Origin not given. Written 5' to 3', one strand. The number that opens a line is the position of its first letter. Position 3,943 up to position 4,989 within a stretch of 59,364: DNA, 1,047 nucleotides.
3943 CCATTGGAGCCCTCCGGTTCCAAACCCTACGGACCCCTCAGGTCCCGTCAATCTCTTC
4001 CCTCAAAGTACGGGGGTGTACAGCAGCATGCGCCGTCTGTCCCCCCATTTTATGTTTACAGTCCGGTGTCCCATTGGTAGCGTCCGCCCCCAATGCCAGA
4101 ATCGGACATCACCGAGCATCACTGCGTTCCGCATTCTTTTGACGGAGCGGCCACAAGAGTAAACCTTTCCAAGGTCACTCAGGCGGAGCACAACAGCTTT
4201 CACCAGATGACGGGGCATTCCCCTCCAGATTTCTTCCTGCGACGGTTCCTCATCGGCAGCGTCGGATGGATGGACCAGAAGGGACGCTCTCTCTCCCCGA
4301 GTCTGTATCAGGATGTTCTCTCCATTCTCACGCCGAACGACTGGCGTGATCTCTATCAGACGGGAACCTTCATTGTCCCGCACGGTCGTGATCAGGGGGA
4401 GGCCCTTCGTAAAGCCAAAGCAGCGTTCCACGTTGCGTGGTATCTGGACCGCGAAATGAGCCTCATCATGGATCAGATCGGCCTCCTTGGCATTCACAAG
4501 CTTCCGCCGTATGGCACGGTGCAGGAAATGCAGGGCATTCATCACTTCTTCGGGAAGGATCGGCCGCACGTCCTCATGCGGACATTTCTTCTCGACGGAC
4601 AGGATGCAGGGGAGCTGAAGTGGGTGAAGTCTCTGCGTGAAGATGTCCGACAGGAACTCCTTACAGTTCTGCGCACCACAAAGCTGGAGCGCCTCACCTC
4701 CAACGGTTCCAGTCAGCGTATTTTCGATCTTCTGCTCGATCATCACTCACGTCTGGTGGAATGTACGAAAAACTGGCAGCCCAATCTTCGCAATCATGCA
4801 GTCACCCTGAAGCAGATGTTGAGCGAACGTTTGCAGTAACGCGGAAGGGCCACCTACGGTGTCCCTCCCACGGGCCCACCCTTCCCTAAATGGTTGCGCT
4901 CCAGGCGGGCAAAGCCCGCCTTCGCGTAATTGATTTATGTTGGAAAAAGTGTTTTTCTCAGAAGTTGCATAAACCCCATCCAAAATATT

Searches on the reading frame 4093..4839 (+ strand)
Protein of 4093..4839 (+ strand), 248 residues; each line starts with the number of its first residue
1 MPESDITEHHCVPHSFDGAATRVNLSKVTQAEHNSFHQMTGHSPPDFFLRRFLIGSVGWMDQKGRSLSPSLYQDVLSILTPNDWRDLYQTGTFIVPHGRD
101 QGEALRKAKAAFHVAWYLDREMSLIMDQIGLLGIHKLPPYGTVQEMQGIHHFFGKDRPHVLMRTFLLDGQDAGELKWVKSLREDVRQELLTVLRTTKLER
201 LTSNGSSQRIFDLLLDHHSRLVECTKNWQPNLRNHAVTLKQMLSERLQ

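Call 18: search_protein_families(library=pfam, proteins=[window:4093-4839:+])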
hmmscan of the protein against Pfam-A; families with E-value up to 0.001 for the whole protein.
window:4093-4839:+ (248 aa): 0 families

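Call 83: find_homologous_proteins(query=window:4093-4839:+, max_evalue=1e-20)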
Query window:4093-4839:+ (248 aa): 13 proteins with E <= 1e-20 among 201 candidates.
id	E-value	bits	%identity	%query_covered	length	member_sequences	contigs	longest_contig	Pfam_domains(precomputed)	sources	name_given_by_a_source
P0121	2.1e-167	573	100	100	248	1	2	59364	-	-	-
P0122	2.1e-133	461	80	99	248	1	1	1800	-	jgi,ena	-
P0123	2.6e-131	454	80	96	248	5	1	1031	-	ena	-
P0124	5.7e-131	453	79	97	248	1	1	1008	-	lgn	-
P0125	3.7e-119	415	70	99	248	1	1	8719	-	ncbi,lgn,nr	ncbi:MAG: hypothetical protein PHS73_02520 [Candidatus Peribacteraceae bacterium]|nr:hypothetical pr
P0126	2.2e-118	412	72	97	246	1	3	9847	-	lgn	-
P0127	2.2e-115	402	70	98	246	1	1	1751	-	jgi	-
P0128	5.4e-115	401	70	98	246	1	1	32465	-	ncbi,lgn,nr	ncbi:MAG: hypothetical protein Q7S29_04600 [Candidatus Peribacter sp.]|nr:hypothetical protein [Cand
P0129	1.3e-106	374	67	95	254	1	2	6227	-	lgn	-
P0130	1.4e-106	373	65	100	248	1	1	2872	-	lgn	-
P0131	1.5e-104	367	63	100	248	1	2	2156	-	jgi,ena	jgi:hypothetical protein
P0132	5.2e-97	342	63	96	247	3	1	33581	-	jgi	-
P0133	3.1e-83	297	64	82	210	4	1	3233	-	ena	-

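Call 84: find_encoding_contigs(protein=P0122, flank=1500, max_places=1)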
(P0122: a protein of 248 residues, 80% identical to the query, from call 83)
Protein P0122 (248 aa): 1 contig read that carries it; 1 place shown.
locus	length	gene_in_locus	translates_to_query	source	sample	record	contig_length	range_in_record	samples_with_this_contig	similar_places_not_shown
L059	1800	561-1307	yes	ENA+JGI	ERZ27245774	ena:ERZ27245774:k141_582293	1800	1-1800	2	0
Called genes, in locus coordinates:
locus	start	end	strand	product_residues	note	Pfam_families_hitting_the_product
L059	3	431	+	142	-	?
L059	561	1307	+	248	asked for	-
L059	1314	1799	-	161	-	?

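Call 85: find_encoding_contigs(protein=P0125, flank=2000, max_places=1)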
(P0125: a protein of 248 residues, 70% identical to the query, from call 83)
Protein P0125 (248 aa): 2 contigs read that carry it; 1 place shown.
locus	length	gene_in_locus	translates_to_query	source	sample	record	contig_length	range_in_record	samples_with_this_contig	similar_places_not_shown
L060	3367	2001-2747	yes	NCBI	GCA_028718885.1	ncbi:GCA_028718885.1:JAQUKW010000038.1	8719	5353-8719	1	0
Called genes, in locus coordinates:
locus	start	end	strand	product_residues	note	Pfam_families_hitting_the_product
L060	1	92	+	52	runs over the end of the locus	-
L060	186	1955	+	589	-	PF00664:ABC_membrane (weak), PF00005:ABC_tran, PF02463:SMC_N (faint), PF13191:AAA_16 (faint)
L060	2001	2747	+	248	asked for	-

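Call 86: find_encoding_contigs(protein=P0128, flank=2000, max_places=1)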
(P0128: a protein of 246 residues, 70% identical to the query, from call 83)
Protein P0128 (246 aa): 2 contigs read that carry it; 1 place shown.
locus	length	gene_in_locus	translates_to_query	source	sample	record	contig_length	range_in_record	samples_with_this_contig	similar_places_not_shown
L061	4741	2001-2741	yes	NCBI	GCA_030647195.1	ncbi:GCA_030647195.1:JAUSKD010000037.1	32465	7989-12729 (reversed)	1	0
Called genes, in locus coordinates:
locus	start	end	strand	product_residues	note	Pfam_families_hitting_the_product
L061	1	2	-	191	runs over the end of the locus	-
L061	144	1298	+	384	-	PF00390:malic, PF03949:Malic_M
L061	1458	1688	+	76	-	-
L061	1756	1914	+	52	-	-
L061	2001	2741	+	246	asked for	-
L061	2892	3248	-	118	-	-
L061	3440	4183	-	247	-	-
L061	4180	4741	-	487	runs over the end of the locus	PF00579:tRNA-synt_1b, PF22421:SYY_C-terminal, PF01479:S4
